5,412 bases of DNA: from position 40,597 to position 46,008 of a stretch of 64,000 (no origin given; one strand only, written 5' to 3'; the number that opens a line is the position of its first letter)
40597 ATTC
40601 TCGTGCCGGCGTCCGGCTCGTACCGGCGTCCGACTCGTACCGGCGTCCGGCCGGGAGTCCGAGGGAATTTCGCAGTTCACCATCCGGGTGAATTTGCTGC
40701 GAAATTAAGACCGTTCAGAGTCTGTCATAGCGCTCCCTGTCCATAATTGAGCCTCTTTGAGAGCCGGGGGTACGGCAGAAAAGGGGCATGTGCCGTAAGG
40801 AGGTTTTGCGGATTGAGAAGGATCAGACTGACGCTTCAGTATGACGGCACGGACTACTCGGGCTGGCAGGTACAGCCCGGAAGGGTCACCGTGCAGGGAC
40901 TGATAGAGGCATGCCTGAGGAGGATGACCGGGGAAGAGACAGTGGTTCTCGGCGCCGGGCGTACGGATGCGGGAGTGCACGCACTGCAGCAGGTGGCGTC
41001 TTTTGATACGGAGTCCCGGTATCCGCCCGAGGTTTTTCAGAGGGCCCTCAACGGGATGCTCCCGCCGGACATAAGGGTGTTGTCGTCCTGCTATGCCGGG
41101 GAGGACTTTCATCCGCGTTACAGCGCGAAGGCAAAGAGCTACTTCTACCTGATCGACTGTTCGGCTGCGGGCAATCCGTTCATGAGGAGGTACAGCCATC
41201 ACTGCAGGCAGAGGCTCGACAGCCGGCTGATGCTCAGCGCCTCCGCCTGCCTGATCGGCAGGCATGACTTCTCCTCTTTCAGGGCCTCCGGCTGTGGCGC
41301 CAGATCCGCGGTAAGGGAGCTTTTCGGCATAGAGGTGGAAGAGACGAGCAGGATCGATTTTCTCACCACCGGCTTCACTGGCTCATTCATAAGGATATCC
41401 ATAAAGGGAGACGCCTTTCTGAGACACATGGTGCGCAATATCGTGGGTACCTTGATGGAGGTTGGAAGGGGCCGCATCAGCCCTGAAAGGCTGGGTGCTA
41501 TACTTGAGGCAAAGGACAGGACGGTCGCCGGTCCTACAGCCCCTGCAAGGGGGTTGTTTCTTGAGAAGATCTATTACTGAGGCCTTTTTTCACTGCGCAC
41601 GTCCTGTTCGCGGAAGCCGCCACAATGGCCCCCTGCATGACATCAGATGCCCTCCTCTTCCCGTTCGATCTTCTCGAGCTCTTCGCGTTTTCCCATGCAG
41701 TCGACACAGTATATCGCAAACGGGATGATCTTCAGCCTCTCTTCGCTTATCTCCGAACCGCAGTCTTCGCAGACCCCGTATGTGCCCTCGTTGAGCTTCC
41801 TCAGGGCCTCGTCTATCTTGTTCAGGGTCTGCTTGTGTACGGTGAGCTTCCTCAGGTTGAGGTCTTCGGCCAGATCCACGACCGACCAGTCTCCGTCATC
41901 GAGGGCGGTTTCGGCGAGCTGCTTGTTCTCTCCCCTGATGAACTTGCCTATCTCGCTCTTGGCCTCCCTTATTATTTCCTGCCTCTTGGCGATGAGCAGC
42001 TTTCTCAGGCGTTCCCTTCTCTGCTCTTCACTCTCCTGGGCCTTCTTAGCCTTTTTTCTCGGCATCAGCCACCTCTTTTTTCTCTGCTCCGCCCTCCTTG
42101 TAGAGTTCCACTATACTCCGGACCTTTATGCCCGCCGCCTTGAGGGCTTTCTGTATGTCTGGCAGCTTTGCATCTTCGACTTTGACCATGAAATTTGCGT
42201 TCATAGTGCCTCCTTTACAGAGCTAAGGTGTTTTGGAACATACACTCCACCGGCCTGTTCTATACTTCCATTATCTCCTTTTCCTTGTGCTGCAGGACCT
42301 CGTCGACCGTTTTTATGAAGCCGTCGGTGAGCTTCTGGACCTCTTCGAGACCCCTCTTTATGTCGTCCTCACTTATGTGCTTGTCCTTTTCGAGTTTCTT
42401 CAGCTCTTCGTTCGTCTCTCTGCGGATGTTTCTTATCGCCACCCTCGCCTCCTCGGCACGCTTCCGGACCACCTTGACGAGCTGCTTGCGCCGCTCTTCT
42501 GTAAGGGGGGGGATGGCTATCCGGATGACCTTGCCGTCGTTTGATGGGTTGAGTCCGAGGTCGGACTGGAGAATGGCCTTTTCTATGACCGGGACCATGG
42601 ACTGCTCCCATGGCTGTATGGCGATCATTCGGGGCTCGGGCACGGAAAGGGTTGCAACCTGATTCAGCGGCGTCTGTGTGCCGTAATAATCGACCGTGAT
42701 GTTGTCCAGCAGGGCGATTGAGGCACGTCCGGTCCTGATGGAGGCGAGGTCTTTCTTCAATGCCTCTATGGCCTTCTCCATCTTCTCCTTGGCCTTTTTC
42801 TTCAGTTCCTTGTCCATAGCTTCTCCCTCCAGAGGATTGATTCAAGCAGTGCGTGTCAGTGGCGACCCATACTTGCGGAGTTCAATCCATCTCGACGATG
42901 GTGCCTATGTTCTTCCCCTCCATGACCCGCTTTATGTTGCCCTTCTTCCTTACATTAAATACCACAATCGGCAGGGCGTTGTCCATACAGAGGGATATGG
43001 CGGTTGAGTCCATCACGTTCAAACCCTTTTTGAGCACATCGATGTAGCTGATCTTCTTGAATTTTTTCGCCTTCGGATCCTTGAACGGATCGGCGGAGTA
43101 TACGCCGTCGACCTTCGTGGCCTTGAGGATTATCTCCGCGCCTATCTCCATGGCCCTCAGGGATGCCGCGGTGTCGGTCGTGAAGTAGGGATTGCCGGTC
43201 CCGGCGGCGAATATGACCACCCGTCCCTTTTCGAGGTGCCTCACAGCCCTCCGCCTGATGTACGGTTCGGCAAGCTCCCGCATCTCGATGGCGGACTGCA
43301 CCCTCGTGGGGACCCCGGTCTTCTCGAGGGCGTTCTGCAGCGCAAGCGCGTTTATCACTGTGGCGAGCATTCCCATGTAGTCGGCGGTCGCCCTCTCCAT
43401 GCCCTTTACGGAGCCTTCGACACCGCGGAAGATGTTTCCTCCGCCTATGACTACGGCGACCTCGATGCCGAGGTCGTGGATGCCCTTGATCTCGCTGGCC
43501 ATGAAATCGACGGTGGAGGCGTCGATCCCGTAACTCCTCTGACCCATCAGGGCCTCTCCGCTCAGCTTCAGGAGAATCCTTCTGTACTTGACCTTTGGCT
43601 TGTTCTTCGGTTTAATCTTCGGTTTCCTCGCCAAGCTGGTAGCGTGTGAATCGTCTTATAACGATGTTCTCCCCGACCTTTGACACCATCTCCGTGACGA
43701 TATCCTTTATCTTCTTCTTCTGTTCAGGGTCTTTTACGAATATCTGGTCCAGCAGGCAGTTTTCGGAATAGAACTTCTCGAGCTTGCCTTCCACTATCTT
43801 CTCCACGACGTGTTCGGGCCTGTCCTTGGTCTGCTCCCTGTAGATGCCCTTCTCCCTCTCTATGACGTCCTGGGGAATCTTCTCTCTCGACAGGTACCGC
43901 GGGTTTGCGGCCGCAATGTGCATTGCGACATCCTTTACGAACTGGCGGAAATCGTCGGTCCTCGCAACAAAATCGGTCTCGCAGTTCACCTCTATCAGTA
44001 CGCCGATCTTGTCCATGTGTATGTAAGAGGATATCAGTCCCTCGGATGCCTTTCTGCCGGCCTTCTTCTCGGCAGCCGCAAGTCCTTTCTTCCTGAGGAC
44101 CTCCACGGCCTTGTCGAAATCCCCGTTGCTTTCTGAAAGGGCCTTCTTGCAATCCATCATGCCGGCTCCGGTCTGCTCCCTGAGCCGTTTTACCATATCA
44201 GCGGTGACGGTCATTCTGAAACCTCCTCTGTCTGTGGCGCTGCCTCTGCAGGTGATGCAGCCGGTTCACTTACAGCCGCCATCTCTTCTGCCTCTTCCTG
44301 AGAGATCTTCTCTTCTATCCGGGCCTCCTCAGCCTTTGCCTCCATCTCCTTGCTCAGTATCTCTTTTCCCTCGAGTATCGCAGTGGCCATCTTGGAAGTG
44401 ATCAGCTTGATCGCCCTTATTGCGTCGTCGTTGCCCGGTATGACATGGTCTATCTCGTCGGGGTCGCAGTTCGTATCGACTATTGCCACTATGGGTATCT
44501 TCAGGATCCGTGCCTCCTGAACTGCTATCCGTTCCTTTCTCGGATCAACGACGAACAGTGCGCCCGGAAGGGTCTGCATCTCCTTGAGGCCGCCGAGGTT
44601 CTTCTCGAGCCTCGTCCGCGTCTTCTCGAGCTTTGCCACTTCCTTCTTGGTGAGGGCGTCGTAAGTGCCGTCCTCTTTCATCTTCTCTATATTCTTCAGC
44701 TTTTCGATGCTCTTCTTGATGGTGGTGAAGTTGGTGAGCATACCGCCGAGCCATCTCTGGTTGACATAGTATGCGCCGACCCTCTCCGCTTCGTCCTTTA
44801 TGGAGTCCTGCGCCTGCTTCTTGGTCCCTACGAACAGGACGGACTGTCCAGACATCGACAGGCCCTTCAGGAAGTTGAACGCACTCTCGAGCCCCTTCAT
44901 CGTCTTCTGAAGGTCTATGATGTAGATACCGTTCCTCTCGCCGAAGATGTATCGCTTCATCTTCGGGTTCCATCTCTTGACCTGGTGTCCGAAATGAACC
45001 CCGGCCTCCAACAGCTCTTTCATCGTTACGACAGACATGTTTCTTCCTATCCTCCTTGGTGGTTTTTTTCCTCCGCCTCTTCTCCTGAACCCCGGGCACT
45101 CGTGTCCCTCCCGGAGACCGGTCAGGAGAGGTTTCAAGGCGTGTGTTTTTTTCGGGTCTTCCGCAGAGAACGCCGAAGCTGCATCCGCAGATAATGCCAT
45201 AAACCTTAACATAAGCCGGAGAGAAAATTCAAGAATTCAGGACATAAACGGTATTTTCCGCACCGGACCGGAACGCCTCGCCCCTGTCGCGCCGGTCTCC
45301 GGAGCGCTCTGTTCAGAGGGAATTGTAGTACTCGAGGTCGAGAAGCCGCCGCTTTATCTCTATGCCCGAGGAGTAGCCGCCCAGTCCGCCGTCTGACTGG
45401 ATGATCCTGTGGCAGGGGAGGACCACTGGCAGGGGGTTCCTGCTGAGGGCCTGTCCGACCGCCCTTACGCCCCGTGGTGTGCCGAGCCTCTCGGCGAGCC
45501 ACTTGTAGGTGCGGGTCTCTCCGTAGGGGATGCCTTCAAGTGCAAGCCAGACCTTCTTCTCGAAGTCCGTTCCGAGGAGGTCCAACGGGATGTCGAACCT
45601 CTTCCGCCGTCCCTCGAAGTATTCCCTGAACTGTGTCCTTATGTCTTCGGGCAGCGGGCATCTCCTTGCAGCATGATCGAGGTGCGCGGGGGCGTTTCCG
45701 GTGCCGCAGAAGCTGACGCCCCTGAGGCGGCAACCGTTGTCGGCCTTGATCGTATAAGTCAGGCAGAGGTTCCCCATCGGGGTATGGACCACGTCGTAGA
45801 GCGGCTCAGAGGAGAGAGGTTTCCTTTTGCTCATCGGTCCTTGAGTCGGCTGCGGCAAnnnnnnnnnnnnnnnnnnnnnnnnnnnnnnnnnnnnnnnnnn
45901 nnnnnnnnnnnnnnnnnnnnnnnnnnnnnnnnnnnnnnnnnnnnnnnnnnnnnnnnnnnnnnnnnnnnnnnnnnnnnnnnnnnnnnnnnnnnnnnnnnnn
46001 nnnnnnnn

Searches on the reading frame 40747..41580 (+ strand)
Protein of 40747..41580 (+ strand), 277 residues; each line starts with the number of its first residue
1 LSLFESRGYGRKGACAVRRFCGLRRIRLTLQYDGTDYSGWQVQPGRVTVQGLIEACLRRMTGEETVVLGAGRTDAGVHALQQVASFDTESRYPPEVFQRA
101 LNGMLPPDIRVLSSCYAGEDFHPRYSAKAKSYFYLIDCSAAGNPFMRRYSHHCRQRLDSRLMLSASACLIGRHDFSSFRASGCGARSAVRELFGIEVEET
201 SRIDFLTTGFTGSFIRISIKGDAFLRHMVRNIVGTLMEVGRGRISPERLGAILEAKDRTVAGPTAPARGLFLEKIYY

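Call 10: search_protein_families(library=pfam, proteins=[window:40747-41580:+])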
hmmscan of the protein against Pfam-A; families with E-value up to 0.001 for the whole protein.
window:40747-41580:+ (277 aa): 1 family
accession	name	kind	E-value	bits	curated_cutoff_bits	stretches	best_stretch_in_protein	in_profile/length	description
PF01416.25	PseudoU_synth_1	-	5.1e-42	143.2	23.3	2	167-277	3-107/108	tRNA pseudouridine synthase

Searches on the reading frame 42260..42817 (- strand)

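Call 88: search_protein_families(library=pfam, proteins=[window:42260-42817:-], max_evalue=0.00001)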
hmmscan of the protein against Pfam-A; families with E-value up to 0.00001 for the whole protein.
window:42260-42817:- (185 aa): 1 family
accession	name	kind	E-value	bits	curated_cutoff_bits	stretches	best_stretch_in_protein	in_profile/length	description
PF01765.24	RRF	-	2.1e-73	246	29.7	1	20-183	1-164/164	Ribosome recycling factor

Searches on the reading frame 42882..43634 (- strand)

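Call 88: search_protein_families(library=pfam, proteins=[window:42882-43634:-], max_evalue=0.00001)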
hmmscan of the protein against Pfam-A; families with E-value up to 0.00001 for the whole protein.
window:42882-43634:- (250 aa): 1 family
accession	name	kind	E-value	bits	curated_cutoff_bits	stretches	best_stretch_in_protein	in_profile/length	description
PF00696.33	AA_kinase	-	2.4e-31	109.7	24.9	1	19-227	2-234/234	Amino acid kinase family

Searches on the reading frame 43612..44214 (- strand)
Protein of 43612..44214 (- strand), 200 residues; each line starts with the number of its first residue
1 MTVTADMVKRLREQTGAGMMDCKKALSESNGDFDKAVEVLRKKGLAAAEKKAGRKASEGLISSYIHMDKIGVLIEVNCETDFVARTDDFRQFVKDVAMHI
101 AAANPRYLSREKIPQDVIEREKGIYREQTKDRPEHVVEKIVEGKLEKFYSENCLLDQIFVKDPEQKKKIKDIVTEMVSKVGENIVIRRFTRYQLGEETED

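Call 89: search_protein_families(library=pfam, proteins=[window:43612-44214:-], max_evalue=0.00001)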
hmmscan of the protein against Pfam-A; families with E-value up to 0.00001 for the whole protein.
window:43612-44214:- (200 aa): 1 family
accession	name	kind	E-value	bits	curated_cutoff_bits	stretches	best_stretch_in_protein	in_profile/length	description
PF00889.24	EF_TS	-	1.2e-40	139.7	27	1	55-166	76-182/204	Elongation factor TS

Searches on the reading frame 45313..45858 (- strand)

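Call 89: search_protein_families(library=pfam, proteins=[window:45313-45858:-], max_evalue=0.00001)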
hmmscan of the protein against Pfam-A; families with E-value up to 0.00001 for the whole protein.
window:45313-45858:- (181 aa): 2 families
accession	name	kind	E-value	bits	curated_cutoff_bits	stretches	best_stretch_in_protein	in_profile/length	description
PF01035.26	DNA_binding_1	-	2.9e-32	110.8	27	1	98-176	1-79/81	6-O-methylguanine DNA methyltransferase, DNA binding domain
PF02870.21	Methyltransf_1N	-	1.2e-06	29.4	21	1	21-94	3-71/71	6-O-methylguanine DNA methyltransferase, ribonuclease-like domain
